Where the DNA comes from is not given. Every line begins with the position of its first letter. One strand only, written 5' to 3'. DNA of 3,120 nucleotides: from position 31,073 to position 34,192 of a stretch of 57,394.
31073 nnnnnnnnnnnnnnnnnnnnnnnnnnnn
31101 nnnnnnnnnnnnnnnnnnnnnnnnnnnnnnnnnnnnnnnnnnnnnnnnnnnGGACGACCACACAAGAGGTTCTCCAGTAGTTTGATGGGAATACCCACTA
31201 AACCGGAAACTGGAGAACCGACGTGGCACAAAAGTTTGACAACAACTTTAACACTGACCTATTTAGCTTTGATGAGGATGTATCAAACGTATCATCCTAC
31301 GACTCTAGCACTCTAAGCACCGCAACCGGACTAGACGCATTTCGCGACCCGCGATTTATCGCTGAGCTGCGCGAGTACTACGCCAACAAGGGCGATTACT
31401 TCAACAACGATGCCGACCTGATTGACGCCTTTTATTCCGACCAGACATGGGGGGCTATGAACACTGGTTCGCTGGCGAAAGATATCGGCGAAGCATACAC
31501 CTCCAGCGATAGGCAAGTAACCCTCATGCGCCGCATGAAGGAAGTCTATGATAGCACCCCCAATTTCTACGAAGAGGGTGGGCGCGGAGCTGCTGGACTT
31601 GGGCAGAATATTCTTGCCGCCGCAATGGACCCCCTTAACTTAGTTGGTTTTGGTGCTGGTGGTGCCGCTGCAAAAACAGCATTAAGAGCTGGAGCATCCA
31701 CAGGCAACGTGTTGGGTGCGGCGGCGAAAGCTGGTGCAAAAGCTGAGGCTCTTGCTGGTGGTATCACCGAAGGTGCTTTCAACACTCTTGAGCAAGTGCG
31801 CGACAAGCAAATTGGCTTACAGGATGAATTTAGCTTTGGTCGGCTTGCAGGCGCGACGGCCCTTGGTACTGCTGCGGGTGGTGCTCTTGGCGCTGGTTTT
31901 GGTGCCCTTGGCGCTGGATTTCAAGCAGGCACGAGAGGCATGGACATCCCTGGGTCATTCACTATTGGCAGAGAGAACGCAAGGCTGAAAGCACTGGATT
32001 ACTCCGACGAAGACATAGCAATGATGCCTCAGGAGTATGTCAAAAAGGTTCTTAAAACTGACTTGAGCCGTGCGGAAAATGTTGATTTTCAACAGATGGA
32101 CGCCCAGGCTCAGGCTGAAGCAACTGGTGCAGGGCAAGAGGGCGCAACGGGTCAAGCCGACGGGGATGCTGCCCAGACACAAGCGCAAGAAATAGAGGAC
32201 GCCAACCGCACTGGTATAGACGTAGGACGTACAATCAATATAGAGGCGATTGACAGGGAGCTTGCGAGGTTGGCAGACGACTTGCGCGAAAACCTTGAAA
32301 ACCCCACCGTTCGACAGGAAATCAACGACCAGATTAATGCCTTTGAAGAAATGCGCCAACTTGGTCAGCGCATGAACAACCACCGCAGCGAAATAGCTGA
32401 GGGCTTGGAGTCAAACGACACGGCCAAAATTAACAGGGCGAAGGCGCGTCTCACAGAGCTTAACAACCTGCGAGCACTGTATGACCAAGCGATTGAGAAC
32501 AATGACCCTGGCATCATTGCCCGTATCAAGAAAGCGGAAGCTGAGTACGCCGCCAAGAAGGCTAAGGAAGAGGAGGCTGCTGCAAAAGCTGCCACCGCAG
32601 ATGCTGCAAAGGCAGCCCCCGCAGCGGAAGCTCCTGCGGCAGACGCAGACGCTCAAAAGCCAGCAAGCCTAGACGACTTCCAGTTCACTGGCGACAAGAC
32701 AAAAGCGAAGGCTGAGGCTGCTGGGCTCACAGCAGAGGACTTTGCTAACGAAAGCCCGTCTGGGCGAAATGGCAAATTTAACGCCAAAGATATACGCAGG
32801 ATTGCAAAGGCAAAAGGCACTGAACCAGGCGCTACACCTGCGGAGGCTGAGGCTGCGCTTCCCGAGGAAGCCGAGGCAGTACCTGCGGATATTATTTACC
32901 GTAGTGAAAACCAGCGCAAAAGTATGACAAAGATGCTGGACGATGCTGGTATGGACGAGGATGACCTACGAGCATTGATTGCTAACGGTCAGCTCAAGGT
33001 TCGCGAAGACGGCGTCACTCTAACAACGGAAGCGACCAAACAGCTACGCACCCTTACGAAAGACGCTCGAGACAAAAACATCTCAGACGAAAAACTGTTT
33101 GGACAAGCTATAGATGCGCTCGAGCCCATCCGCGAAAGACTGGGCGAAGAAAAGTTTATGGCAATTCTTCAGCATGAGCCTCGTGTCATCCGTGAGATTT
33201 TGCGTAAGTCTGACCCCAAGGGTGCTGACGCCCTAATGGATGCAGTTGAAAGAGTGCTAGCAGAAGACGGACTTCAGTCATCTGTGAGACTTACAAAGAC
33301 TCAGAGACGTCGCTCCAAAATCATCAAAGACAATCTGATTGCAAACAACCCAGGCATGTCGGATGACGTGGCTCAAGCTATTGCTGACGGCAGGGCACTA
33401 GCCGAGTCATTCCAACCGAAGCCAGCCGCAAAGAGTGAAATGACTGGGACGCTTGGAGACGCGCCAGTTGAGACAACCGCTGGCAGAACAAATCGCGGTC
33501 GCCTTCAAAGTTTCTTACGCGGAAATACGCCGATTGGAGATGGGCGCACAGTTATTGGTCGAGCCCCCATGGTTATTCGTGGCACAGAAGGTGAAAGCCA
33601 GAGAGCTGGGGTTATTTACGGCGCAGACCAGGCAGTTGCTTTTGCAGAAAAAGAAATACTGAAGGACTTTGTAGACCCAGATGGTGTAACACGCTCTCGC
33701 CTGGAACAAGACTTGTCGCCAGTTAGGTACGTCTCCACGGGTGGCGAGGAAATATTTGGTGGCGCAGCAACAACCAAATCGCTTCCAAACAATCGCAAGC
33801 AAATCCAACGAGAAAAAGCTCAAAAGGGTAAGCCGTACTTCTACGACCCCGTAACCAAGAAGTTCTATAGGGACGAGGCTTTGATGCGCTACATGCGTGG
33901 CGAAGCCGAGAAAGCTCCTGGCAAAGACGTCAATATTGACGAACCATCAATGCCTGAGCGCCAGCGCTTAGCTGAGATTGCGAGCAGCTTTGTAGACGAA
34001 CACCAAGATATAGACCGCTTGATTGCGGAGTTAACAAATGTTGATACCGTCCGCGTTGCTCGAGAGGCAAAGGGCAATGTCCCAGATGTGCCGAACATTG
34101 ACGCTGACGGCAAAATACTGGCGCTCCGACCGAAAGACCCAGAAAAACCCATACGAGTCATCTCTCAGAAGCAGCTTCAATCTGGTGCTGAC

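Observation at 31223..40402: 3,059-aa giant protein (about 16% of the genome) with a zincin HExxH core and membrane-like Gly/Ala segments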

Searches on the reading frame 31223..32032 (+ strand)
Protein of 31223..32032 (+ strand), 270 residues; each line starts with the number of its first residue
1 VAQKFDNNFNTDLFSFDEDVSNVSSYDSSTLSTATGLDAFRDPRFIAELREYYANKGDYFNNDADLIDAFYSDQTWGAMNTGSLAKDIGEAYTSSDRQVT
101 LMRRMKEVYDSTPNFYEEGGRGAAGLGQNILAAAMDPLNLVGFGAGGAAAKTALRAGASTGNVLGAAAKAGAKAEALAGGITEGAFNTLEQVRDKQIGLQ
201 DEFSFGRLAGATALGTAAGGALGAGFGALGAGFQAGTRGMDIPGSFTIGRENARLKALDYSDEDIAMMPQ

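Call 54: search_protein_families(library=phrogs, proteins=[window:31223-32032:+], max_evalue=0.01)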
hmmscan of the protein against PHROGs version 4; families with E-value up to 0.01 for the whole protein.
window:31223-32032:+ (270 aa): 1 family
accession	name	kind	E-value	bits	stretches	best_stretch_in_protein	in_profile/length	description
phrog_342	-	head and packaging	0.00034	19.7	1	121-235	310-409/1235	internal virion protein with endolysin domain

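Call 65: find_homologous_proteins(query=A6, max_evalue=0.001)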
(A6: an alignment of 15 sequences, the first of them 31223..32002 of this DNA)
Query A6 (15 sequences) (260 aa, profile of the alignment): 3 proteins with E <= 0.001 among 8000 candidates.
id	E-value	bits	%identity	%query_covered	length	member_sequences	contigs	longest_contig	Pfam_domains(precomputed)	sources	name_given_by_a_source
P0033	9.9e-77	276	74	100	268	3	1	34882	-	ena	-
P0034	1.7e-69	252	37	82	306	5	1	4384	-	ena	-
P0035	7.1e-56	208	47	59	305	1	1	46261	-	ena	-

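Call 66: find_encoding_contigs(protein=P0033, flank=10000, max_places=2)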
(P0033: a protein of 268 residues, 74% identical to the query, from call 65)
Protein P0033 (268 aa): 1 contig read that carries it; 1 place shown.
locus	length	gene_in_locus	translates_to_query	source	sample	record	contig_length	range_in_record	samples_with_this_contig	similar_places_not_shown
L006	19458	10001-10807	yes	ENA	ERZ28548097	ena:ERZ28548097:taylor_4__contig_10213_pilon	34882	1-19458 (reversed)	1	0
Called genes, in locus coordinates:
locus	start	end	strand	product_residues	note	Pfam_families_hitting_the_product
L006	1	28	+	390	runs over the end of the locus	PF17236:SU10_MCP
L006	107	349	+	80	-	-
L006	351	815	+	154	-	-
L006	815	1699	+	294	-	-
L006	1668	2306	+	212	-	-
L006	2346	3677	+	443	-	-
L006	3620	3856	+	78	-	-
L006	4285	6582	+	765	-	-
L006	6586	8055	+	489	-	-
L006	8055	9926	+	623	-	-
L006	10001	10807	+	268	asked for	-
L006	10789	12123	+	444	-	-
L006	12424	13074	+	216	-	-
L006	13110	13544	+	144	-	-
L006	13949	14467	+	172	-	-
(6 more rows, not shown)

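Call 67: find_encoding_contigs(protein=P0035, flank=10000, max_places=2)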
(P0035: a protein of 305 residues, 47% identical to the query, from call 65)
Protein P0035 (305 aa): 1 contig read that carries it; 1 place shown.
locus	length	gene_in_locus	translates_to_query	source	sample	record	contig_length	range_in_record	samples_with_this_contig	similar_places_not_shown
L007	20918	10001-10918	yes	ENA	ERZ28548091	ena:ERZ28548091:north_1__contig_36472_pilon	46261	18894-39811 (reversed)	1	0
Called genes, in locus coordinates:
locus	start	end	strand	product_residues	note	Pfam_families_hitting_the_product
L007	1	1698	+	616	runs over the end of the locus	-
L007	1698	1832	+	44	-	-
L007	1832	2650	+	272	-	-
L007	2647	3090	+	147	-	PF00583:Acetyltransf_1, PF13508:Acetyltransf_7 (weak)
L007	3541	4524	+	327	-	-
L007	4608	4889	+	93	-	-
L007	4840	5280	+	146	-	-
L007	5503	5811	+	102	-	-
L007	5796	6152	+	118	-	-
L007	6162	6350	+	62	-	-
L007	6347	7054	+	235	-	-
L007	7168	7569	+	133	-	-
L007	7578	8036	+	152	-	-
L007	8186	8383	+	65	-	-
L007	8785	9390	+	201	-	-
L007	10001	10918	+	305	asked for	-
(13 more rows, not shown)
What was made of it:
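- Some metagenomic contigs show short fragments (calls 65-67). The fragmented contigs are long-read 'pilon' assemblies in which every structural gene is shattered (calls 66, 67).
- Tried and rejected: Gly/Ala-rich words probably swamped the word index (calls 65-67).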

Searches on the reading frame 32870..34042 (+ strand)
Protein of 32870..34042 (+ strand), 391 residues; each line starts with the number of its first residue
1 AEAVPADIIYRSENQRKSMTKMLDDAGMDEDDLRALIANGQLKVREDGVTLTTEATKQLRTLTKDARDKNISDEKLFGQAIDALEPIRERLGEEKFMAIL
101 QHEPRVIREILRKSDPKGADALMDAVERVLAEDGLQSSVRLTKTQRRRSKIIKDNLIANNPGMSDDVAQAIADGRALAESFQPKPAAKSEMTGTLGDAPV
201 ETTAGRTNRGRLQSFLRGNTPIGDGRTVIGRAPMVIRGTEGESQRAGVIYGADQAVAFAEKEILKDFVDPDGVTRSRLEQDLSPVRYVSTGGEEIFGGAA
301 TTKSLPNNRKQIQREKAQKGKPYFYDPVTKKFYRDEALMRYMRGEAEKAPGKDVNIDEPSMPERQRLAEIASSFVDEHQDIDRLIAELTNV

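Call 54: search_protein_families(library=phrogs, proteins=[window:32870-34042:+], max_evalue=0.01)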
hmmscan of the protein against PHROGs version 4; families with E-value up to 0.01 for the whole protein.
window:32870-34042:+ (391 aa): 0 families
